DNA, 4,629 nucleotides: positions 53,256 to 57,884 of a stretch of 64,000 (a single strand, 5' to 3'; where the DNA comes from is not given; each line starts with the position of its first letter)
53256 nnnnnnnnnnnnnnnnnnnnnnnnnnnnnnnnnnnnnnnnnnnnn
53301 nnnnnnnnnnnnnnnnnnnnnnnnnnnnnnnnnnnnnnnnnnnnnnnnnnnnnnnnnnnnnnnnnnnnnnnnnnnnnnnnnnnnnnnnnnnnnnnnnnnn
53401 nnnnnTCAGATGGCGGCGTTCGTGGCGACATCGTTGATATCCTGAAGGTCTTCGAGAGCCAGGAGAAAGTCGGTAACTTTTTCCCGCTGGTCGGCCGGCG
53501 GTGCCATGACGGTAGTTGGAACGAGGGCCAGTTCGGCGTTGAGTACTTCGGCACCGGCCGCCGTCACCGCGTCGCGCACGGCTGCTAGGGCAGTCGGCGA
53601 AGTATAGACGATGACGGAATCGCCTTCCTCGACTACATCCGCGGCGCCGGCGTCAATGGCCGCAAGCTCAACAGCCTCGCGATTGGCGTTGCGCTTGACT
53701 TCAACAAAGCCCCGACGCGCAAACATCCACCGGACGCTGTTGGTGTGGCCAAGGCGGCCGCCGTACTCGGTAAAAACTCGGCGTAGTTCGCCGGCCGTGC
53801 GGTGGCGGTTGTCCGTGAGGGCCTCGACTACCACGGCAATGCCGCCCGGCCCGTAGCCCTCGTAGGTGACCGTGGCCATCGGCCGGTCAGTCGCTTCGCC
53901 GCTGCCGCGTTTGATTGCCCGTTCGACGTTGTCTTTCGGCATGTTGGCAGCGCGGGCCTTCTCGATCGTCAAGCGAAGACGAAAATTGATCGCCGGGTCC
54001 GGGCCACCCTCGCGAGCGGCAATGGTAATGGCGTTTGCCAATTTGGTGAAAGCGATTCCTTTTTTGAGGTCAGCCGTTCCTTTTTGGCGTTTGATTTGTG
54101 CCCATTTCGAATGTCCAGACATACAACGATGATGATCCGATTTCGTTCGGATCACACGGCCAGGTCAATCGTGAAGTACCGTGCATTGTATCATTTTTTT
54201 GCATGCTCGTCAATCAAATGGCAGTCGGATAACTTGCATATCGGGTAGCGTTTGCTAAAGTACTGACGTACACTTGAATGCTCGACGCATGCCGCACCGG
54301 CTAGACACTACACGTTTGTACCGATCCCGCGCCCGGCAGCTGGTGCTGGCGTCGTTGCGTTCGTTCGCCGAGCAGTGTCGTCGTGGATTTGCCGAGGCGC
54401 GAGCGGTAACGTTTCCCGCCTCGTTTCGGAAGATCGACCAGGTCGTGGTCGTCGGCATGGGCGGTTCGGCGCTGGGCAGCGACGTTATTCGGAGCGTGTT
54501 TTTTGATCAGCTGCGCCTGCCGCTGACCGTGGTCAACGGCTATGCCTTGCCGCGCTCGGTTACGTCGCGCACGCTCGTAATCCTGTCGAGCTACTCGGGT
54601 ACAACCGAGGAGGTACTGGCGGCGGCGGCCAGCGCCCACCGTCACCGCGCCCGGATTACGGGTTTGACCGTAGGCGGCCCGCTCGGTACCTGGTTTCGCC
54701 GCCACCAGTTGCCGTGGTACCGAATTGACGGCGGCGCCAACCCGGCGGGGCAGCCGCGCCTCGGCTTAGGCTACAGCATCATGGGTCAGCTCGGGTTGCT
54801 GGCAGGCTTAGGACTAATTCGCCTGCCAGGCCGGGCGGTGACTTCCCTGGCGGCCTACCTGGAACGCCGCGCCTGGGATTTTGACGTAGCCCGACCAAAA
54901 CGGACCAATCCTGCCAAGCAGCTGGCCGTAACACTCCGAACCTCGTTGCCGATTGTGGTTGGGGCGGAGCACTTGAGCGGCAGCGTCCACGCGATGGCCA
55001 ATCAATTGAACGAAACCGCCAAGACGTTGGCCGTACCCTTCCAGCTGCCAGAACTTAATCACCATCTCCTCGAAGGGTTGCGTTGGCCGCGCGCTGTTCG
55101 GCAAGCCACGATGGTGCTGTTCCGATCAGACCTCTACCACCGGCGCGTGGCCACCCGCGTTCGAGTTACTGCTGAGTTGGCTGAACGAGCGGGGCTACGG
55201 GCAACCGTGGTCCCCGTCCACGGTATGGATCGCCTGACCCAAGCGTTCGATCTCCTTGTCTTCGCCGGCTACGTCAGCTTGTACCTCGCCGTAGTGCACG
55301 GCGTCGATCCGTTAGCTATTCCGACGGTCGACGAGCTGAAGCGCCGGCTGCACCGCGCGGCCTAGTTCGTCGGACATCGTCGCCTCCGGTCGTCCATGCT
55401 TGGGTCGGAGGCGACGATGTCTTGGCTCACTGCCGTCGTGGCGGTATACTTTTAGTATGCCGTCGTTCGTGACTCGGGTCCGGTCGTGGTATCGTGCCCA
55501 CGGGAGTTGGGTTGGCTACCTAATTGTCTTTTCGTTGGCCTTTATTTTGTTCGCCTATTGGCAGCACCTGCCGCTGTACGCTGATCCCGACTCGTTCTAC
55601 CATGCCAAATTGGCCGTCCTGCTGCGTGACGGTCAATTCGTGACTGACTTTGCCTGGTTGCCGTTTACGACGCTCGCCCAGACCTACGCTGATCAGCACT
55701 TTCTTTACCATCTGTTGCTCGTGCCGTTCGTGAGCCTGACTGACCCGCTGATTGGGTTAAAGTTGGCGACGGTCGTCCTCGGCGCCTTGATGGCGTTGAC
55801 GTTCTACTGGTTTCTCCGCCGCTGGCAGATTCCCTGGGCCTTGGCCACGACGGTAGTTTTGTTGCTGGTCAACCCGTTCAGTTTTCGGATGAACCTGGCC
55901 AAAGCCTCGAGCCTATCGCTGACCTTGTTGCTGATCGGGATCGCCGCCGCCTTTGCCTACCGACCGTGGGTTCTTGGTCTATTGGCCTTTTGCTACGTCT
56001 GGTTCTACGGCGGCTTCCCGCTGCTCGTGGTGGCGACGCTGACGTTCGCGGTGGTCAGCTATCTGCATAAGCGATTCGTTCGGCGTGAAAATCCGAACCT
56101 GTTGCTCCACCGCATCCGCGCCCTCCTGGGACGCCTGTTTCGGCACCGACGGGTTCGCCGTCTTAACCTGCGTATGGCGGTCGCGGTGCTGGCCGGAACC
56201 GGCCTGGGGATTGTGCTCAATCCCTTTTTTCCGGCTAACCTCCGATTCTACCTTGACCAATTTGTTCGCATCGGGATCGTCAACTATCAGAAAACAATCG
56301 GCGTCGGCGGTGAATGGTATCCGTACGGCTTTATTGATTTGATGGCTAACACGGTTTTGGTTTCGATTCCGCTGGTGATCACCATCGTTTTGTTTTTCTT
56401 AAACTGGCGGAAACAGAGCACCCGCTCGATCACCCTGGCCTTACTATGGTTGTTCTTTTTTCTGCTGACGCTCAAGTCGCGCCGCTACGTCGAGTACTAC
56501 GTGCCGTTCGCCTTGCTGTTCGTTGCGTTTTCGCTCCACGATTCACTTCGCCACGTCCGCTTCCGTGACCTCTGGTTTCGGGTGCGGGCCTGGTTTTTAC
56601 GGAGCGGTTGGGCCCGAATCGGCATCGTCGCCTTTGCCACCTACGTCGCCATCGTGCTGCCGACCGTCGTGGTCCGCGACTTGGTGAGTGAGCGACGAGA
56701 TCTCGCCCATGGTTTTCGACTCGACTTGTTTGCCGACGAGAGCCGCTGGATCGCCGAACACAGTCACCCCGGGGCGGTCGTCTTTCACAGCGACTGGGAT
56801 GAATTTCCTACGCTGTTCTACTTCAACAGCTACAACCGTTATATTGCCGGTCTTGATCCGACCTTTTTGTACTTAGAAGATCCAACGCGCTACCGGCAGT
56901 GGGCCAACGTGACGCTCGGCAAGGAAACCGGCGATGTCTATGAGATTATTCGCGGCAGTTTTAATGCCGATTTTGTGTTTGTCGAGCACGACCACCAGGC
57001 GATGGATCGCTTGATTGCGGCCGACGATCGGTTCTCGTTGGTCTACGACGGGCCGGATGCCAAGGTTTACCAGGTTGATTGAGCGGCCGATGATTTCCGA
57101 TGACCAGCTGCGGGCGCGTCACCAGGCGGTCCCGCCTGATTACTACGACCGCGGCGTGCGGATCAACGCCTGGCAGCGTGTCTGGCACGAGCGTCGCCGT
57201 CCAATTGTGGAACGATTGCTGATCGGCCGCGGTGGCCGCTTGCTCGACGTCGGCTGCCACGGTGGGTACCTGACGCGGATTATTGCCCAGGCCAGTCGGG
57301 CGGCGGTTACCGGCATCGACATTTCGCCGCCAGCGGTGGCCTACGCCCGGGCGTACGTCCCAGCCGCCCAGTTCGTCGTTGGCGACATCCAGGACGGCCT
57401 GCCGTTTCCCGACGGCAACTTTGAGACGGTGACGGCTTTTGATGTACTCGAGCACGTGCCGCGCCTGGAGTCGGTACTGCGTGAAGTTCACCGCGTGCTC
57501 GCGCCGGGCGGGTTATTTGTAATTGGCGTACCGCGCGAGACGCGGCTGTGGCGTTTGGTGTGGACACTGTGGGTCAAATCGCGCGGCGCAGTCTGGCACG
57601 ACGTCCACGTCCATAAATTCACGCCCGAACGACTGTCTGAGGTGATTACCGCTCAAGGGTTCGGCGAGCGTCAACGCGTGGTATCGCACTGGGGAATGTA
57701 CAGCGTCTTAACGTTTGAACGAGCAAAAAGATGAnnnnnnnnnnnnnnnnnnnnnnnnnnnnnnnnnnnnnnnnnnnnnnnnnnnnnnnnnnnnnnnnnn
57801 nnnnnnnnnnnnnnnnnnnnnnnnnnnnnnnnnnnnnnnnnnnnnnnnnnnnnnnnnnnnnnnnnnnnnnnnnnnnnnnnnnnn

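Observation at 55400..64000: Modular glycosylation cluster: GT-C membrane proteins alternating with methyltransferases, fed by a Ppm1-like synthase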

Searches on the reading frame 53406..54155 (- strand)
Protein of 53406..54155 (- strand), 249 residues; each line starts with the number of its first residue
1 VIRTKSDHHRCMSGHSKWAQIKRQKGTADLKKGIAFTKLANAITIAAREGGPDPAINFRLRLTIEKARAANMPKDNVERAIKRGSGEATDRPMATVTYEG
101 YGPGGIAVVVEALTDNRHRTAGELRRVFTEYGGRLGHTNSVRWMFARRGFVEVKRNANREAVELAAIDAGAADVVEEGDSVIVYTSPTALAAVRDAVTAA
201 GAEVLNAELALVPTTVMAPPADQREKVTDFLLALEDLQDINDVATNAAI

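Call 10: search_protein_families(library=pfam, proteins=[window:53406-54155:-], max_evalue=0.01)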
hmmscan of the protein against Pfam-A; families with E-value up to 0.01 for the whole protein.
window:53406-54155:- (249 aa): 2 families
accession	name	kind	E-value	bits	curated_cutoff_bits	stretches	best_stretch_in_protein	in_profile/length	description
PF01709.26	Transcrip_reg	-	3e-47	160.7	27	1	94-247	2-160/160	TACO1/YebC second and third domain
PF20772.2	TACO1_YebC_N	-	2.5e-30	105.2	36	1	16-87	1-73/73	TACO1/YebC protein N-terminal domain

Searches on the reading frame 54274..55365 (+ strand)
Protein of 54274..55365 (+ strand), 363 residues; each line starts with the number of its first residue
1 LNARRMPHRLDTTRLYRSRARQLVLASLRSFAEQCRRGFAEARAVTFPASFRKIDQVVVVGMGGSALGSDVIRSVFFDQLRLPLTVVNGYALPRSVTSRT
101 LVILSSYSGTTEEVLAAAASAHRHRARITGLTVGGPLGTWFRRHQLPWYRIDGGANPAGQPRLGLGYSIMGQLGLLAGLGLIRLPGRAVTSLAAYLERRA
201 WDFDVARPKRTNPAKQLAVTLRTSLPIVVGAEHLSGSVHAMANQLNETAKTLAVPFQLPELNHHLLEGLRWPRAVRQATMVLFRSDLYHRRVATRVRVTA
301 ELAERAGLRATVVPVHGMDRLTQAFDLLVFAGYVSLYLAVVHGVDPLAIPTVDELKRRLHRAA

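Call 5: search_protein_families(library=pfam, proteins=[window:54274-55365:+], max_evalue=0.01)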
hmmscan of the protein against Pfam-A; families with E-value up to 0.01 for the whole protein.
window:54274-55365:+ (363 aa): 3 families
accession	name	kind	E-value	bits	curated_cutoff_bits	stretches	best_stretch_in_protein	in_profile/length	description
PF10432.14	bact-PGI_C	-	4.1e-34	118.1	24.5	1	211-359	2-151/151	Bacterial phospho-glucose isomerase C-terminal SIS domain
PF00342.24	PGI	-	0.00084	18.5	22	1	24-123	72-173/486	Phosphoglucose isomerase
PF01380.27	SIS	-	0.0023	18.2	25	1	51-132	2-87/131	SIS domain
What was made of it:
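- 54274..55365 (+): Bifunctional phosphoglucose/phosphomannose isomerase (PGI/PMI). It lies directly upstream of the island, 91 nt before g1. Pfam bact-PGI_C 4.1e-34 (call 5).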

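Call 6: search_protein_families(library=ncbifam, proteins=[window:54274-55365:+], max_evalue=0.01)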
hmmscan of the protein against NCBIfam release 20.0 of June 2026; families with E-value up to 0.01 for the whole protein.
window:54274-55365:+ (363 aa): 11 families
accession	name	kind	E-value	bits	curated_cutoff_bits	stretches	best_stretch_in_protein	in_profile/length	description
NF006425.0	PRK08674.1-5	equivalog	1.5e-72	244.5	471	1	10-361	5-355/358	bifunctional phosphoglucose/phosphomannose isomerase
NF006426.0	PRK08674.1-6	subfamily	3.1e-60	203.9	295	1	17-361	9-351/354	bifunctional phosphoglucose/phosphomannose isomerase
NF006424.0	PRK08674.1-3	equivalog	7.9e-48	163.6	730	1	10-360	6-353/355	bifunctional phosphoglucose/phosphomannose isomerase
TIGR02128.1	G6PI_arch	equivalog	3.3e-47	160.9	213.9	1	41-359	7-307/308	bifunctional phosphoglucose/phosphomannose isomerase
NF006423.0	PRK08674.1-2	equivalog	7.7e-44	149.8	254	1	51-359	24-316/317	bifunctional phosphoglucose/phosphomannose isomerase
NF006422.0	PRK08674.1-1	subfamily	6.4e-20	71.8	317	1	37-361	10-297/302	bifunctional phosphoglucose/phosphomannose isomerase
NF007080.0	PRK09533.1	equivalog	2.3e-06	25.8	712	1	50-118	452-528/949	bifunctional transaldolase/phosoglucose isomerase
TIGR03127.2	RuMP_HxlB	equivalog_domain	0.00027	20.9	160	1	40-133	16-107/178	6-phospho-3-hexuloisomerase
NF001211.0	PRK00179.1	equivalog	0.00055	18.5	492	1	25-123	123-224/544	glucose-6-phosphate isomerase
NF003016.0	PRK03868.1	equivalog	0.0014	17.5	487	1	52-116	56-129/410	glucose-6-phosphate isomerase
NF001484.0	PRK00331.1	subfamily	0.0025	16.3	381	1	48-131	280-366/601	isomerizing glutamine--fructose-6-phosphate transaminase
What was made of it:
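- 54274..55365 (+): NCBIfam bifunctional PGI/PMI models reach 1.5e-72, below the equivalog cut-offs (call 6).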

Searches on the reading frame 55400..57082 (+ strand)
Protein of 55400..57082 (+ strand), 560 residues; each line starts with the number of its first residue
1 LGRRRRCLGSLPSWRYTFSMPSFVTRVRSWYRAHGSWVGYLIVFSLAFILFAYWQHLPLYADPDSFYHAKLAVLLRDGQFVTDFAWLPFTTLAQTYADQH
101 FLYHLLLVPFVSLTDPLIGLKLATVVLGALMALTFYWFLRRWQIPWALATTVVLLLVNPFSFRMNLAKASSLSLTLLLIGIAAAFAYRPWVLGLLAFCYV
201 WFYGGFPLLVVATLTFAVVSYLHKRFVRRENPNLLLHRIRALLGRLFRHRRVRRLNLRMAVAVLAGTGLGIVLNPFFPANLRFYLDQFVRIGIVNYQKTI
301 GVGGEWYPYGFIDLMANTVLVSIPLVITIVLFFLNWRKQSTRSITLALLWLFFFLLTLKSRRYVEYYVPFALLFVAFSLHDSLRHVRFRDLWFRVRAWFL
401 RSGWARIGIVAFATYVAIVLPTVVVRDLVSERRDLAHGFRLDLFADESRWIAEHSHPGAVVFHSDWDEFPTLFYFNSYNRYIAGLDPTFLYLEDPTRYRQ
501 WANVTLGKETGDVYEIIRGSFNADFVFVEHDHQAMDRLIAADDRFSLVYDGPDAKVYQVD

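Call 5: search_protein_families(library=pfam, proteins=[window:55400-57082:+], max_evalue=0.01)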
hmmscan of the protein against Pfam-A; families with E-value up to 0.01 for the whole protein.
window:55400-57082:+ (560 aa): 0 families

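Call 6: search_protein_families(library=ncbifam, proteins=[window:55400-57082:+], max_evalue=0.01)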
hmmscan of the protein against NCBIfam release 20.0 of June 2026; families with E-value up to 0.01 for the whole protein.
window:55400-57082:+ (560 aa): 0 families

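Call 14: search_solved_structures(query=window:55400-57082:+, max_evalue=1, show_alignments=1)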
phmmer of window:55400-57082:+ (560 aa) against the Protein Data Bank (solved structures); distinct sequences matched with E-value up to 1: 0.

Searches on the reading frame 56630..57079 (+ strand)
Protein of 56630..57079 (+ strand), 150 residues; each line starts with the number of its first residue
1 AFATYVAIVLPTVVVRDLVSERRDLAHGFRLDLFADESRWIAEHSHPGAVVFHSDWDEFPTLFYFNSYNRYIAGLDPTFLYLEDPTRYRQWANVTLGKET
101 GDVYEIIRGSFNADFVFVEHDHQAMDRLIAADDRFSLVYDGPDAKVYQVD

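Call 75: search_solved_structures(query=A7, max_evalue=10, show_alignments=4)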
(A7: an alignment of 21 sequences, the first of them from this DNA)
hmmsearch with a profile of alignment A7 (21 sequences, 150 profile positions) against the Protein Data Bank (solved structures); distinct sequences matched with E-value up to 10: 2.
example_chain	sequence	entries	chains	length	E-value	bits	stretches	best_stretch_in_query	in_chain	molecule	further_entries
2cod_A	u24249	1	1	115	0.18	14.8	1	35-73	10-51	Centaurin-delta 1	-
5vh9_B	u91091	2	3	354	0.66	13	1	13-65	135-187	Nuclear distribution protein PAC1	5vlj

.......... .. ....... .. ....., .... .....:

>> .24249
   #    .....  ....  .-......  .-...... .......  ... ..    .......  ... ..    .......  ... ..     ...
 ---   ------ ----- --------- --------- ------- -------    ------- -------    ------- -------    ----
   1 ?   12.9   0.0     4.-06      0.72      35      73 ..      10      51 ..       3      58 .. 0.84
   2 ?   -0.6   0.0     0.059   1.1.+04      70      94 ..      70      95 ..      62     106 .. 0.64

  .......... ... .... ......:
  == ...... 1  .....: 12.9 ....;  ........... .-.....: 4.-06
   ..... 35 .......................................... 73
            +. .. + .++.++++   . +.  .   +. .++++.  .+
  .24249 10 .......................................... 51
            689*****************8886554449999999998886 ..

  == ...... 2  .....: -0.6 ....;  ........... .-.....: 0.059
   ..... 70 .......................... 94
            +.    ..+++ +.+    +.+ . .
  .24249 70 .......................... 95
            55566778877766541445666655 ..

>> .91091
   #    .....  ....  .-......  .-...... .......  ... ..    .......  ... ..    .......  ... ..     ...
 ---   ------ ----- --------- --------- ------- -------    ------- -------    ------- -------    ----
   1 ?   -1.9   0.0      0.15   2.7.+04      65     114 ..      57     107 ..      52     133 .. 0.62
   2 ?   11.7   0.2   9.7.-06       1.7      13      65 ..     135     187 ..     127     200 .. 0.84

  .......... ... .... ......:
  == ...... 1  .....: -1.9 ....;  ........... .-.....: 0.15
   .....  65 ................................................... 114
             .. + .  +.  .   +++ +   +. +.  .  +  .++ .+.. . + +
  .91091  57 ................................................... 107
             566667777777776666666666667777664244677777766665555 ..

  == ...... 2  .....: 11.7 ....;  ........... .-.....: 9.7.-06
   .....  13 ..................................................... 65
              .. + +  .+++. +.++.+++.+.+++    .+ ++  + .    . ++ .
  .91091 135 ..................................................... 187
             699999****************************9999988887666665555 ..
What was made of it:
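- On GT66 oligosaccharyltransferase (STT3/AglB/PglB), considered for g1: The g1 C-terminal profile gives no OST hit (call 75).
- Tried and rejected: The C-terminal domain of g1 alone gave no OST hit (call 75).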

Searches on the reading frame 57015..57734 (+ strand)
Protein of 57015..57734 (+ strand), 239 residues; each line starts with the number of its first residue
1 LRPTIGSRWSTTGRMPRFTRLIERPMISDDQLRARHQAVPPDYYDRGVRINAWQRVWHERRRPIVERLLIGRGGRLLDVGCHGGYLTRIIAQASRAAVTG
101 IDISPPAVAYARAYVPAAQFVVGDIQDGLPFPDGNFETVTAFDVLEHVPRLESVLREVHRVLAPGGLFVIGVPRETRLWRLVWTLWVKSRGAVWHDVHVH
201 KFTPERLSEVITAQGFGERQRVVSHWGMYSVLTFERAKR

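Call 5: search_protein_families(library=pfam, proteins=[window:57015-57734:+], max_evalue=0.01)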
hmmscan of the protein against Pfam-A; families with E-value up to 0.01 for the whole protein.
window:57015-57734:+ (239 aa): 12 families
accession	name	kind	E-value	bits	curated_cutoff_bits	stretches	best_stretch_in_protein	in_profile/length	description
PF08241.18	Methyltransf_11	-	5.5e-25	88.3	21.2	1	77-170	1-95/95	Methyltransferase domain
PF13649.12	Methyltransf_25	-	1.5e-21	77.3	27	1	77-166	2-97/97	Methyltransferase domain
PF13489.12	Methyltransf_23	-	1.5e-20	74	27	1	62-216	10-159/164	Methyltransferase domain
PF13847.12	Methyltransf_31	-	2.3e-19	69.9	27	1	72-174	3-113/145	Methyltransferase domain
PF08242.18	Methyltransf_12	-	2.2e-17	64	30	1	77-168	1-98/98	Methyltransferase domain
PF01209.24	Ubie_methyltran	-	4.4e-07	29.9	20.1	1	63-170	38-151/233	ubiE/COQ5 methyltransferase family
PF02353.26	CMAS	-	1.2e-06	28.5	27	1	60-170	50-164/273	Mycolic acid cyclopropane synthetase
PF07021.18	MetW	-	6e-06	26.5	21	1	69-191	10-127/193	Methionine biosynthesis protein MetW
PF05401.17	NodS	-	0.00018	21.9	24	1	74-176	45-150/201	Nodulation protein S (NodS)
PF05175.20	MTS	-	0.0014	18.7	23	1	71-119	30-79/170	Methyltransferase small domain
PF13578.12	Methyltransf_24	-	0.0035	18.6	26.3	1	78-170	2-102/105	Methyltransferase domain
PF01728.25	FtsJ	-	0.0083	16.5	24.1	0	70-128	19-78/181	FtsJ-like methyltransferase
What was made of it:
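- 57090..57734 (+): MT1: a soluble class-I SAM-dependent methyltransferase. Methyltransf_11 5.5e-25 (call 5).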

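Call 6: search_protein_families(library=ncbifam, proteins=[window:57015-57734:+], max_evalue=0.01)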
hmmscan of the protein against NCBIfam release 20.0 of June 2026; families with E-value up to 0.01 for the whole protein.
window:57015-57734:+ (239 aa): 45 families (the best 25 are shown)
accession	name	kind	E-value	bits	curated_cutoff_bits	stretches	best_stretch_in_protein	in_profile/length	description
NF045667.1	MTase_DVU1556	equivalog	2.7e-16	59.7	155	1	67-170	17-119/213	DVU_1556 family methyltransferase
NF045825.1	FAmtase_mtf2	equivalog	9.9e-15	54.4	400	1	72-170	58-158/248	fatty-acid O-methyltransferase Mtf2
TIGR01983.1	UbiG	equivalog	2.2e-14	53.3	102.95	1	73-174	50-156/228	bifunctional 2-polyprenyl-6-hydroxyphenol methylase/3-demethylubiquinol 3-O-methyltransferase UbiG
NF043040.1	corrin_prot_MT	hypoth_equivalog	2.3e-14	53.4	180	1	41-230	12-210/216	corrinoid protein-associated methyltransferase CpaM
NF045823.1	PthPhpthDimycoMt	equivalog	1.8e-13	50.3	300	1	73-171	67-167/256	phthiotriol/phenolphthiotriol dimycocerosates methyltransferase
TIGR01934.1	MenG_MenH_UbiE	subfamily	1.2e-12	47.7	158.35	1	54-170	24-141/223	ubiquinone/menaquinone biosynthesis methyltransferase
NF041537.1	ArsM_AhpD_UU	exception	1.7e-11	43.5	510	1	70-227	74-232/345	arsenite methyltransferase/AhpD domain selenoprotein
NF047649.1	MTase_UXPK_star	exception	2.6e-11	43.1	460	1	73-170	78-181/283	methyltransferase/UXPK-star double selenoprotein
NF001244.0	PRK00216.1-5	equivalog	2.7e-11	43.2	216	1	55-170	34-153/236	bifunctional demethylmenaquinone methyltransferase/2-methoxy-6-polyprenyl-1,4-benzoquinol methylase UbiE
NF041255.1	mycofact_MftM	equivalog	5.5e-11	42.3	200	1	72-176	139-245/289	mycofactocin oligosaccharide methyltransferase MftM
NF007610.0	PRK10258.1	equivalog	2.2e-10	40.3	342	1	75-171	45-139/251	malonyl-ACP O-methyltransferase BioC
TIGR02072.1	BioC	equivalog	3.6e-10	40.1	184.95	1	75-171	37-133/244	malonyl-ACP O-methyltransferase BioC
NF002463.0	PRK01683.1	equivalog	1.4e-09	38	297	1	55-174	11-132/258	trans-aconitate 2-methyltransferase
NF001241.0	PRK00216.1-2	equivalog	2.2e-09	37.3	327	1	55-171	37-148/231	demethylmenaquinone methyltransferase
NF001243.0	PRK00216.1-4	equivalog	2.7e-09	36.7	235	1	43-169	19-150/237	demethylmenaquinone methyltransferase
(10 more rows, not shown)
